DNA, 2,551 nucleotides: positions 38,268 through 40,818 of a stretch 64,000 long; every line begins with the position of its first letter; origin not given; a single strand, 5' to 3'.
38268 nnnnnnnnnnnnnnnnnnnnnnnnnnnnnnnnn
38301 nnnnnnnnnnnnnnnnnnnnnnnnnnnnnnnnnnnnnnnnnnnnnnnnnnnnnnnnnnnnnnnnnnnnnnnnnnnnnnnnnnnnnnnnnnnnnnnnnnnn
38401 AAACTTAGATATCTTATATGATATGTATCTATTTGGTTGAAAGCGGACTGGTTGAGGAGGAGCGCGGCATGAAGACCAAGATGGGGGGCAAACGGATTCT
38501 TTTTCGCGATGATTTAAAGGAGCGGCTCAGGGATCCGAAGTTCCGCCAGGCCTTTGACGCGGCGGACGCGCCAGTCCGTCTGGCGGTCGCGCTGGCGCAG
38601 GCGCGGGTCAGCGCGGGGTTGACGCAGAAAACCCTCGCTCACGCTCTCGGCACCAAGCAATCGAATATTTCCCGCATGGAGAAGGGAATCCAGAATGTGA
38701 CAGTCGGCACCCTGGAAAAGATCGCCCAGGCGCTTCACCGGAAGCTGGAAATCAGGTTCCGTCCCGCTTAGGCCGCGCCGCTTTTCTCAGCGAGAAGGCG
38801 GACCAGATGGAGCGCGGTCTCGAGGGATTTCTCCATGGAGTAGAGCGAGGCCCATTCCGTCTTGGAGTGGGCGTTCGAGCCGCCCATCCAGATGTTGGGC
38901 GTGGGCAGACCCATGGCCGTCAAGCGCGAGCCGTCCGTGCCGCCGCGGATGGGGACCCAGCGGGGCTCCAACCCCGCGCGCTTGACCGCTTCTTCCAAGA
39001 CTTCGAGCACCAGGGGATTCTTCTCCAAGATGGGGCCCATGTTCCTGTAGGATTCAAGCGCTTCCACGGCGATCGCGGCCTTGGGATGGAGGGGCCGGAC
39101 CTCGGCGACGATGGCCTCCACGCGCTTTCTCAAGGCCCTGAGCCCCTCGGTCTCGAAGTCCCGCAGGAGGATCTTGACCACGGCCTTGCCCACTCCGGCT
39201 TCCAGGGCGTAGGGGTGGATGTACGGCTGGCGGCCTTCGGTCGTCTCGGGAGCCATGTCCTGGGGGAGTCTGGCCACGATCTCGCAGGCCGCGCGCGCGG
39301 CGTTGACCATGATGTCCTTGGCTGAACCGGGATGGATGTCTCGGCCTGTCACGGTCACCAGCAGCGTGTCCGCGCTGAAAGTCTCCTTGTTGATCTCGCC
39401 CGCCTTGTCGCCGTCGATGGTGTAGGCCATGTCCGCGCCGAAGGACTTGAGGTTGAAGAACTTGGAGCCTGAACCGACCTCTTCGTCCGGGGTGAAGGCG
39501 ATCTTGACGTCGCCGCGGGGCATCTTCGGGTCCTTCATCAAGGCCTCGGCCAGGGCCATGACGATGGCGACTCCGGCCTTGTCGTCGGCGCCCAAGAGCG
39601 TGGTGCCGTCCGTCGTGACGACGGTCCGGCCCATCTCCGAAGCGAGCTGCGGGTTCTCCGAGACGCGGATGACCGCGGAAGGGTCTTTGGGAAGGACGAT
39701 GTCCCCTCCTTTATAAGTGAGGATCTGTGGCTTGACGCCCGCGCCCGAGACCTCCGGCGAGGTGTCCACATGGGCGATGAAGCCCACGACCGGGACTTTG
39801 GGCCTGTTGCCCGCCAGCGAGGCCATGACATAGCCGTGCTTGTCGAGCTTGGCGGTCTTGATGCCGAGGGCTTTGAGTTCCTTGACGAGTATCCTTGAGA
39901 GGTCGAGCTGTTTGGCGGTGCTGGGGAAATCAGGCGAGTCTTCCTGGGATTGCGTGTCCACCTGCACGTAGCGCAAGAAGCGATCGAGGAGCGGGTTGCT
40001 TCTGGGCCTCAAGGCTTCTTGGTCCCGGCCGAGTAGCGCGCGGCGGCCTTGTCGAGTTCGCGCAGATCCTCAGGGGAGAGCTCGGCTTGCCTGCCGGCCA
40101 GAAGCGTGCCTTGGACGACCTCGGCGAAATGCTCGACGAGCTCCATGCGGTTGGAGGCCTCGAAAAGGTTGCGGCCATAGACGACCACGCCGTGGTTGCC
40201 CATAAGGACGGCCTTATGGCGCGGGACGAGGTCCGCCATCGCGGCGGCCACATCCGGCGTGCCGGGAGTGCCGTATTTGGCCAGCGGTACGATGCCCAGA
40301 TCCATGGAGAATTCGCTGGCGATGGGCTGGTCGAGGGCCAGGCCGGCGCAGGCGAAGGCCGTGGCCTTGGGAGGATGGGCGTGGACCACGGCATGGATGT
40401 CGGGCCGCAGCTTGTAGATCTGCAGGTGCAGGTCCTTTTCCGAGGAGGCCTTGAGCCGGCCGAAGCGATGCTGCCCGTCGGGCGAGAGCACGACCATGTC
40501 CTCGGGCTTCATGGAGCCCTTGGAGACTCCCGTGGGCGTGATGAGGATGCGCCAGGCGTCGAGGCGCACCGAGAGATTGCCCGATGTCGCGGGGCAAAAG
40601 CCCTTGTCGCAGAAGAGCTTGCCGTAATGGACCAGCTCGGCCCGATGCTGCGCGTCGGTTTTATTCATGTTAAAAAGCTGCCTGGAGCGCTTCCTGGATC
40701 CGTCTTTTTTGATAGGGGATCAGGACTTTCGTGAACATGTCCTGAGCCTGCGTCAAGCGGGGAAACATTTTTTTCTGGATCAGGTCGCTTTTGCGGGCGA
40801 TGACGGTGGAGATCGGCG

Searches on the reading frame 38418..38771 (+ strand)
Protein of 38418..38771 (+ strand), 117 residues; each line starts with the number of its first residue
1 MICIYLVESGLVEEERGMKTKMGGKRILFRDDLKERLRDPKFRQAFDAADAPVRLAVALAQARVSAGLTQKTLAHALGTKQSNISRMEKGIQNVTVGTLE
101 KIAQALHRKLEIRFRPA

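Call 57: search_protein_families(library=pfam, proteins=[window:38418-38771:+], max_evalue=0.001)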
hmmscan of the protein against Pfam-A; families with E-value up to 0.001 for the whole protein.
window:38418-38771:+ (117 aa): 5 families
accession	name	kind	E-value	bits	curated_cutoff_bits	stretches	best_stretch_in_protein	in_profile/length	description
PF01381.28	HTH_3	-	1.6e-13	50.9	23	1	59-110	1-52/55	Helix-turn-helix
PF13560.12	HTH_31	-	1.2e-10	42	27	1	54-107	1-55/64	Helix-turn-helix domain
PF13744.12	HTH_37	-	2e-06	28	27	1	48-113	12-78/80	Helix-turn-helix domain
PF13443.12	HTH_26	-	3.8e-06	27.5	22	1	67-107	10-51/63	Cro/C1-type HTH DNA-binding domain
PF12844.13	HTH_19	-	0.00074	19.8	30.2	0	59-106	4-51/64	Helix-turn-helix domain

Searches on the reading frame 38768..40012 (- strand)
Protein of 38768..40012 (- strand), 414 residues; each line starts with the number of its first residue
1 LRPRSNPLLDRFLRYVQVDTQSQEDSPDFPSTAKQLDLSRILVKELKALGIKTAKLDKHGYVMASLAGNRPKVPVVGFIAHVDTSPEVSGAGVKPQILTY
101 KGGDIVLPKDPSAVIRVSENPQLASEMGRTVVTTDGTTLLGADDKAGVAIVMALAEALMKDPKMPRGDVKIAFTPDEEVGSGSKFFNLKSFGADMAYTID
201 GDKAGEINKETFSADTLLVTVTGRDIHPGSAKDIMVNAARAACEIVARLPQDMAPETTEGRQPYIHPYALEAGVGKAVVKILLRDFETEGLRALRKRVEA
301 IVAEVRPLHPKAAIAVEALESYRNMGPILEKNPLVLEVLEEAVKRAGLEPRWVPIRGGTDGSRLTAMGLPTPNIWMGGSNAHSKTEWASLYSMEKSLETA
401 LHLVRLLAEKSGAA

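Call 57: search_protein_families(library=pfam, proteins=[window:38768-40012:-], max_evalue=0.001)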
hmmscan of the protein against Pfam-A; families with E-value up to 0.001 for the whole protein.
window:38768-40012:- (414 aa): 4 families
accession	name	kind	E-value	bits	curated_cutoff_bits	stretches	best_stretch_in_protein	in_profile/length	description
PF01546.33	Peptidase_M20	-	5.1e-16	59.6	24.6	1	142-404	34-204/206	Peptidase family M20/M25/M40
PF07687.19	M20_dimer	-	1.2e-09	38.5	21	1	212-305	4-102/107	Peptidase dimerisation domain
PF05343.19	Peptidase_M42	-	3.7e-07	29.9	23.2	1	142-206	133-195/292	M42 glutamyl aminopeptidase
PF04389.22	Peptidase_M28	-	1.5e-06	28.6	21.3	1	63-220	3-105/193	Peptidase family M28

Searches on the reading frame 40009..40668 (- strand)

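Call 57: search_protein_families(library=pfam, proteins=[window:40009-40668:-], max_evalue=0.001)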
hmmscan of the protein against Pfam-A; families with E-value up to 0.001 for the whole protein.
window:40009-40668:- (219 aa): 1 family
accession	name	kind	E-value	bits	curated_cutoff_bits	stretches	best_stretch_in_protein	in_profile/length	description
PF00596.27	Aldolase_II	-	1.5e-47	162.3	22.2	1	11-184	2-181/183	Class II Aldolase and Adducin N-terminal domain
